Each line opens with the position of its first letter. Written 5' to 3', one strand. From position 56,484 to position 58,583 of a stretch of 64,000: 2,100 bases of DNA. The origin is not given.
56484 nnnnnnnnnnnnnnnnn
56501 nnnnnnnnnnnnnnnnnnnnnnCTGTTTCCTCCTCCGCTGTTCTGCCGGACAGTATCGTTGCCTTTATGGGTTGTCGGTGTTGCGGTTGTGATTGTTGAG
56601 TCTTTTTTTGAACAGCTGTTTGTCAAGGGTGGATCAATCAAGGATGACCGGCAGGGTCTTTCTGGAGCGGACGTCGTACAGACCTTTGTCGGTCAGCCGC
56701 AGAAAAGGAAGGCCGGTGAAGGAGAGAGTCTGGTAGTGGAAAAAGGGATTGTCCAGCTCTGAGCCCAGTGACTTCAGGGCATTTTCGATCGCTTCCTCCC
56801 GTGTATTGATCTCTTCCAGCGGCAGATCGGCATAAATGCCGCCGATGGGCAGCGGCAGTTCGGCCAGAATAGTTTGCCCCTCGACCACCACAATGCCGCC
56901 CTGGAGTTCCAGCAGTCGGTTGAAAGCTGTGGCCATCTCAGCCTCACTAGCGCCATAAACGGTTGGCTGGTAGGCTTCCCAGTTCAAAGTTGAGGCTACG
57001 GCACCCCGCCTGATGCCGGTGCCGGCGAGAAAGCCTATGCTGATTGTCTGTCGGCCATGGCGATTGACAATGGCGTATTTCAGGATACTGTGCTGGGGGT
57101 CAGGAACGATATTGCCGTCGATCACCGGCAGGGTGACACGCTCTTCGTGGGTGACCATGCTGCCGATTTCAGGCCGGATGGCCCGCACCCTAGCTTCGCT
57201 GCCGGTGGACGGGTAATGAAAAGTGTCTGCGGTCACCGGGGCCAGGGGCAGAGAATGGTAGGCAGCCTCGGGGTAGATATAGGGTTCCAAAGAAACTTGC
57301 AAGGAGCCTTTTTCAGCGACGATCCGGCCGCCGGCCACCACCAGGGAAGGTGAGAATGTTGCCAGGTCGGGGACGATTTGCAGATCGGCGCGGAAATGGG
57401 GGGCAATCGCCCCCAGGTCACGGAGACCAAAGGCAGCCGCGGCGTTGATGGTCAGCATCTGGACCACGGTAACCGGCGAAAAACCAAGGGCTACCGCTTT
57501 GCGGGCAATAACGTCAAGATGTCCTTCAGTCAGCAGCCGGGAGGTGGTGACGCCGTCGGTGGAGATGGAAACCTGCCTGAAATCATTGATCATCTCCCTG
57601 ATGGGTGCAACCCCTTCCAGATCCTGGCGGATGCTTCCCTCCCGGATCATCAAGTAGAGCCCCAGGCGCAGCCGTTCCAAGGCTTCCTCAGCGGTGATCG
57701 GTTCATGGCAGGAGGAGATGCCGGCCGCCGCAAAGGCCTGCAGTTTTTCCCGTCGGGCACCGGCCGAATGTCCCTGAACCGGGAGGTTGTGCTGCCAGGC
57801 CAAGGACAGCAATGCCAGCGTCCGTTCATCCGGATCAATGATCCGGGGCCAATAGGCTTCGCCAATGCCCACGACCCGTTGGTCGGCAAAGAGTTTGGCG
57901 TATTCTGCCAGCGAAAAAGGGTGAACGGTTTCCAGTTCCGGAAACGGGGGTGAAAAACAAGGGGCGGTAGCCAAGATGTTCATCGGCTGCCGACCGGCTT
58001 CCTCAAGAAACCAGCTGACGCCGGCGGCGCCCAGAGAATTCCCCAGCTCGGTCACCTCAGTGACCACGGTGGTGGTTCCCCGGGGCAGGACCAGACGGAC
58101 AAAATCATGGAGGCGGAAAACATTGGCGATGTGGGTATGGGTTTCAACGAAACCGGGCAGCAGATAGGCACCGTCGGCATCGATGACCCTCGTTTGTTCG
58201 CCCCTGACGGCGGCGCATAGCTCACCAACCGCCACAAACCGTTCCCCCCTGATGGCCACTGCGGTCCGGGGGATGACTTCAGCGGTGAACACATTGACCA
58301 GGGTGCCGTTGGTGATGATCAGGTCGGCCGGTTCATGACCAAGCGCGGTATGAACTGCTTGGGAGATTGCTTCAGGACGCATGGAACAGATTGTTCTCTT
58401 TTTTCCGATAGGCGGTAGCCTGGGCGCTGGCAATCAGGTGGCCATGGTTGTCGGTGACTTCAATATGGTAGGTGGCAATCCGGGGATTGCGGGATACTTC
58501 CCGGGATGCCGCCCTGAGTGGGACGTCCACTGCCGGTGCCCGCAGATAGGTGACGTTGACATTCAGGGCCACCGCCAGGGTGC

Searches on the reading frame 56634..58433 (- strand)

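Call 95: search_protein_families(library=pfam, proteins=[window:56634-58433:-], max_evalue=0.00001)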
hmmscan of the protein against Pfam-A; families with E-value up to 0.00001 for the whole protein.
window:56634-58433:- (599 aa): 3 families
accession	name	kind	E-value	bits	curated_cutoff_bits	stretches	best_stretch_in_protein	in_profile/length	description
PF13382.11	Adenine_deam_C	-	1.9e-48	164.5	27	1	426-591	2-168/169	Adenine deaminase C-terminal domain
PF01979.26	Amidohydro_1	-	5.4e-24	85.5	25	1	90-371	1-344/345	Amidohydrolase family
PF07969.17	Amidohydro_3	-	1.2e-15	58.4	29.7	2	221-372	311-471/472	Amidohydrolase family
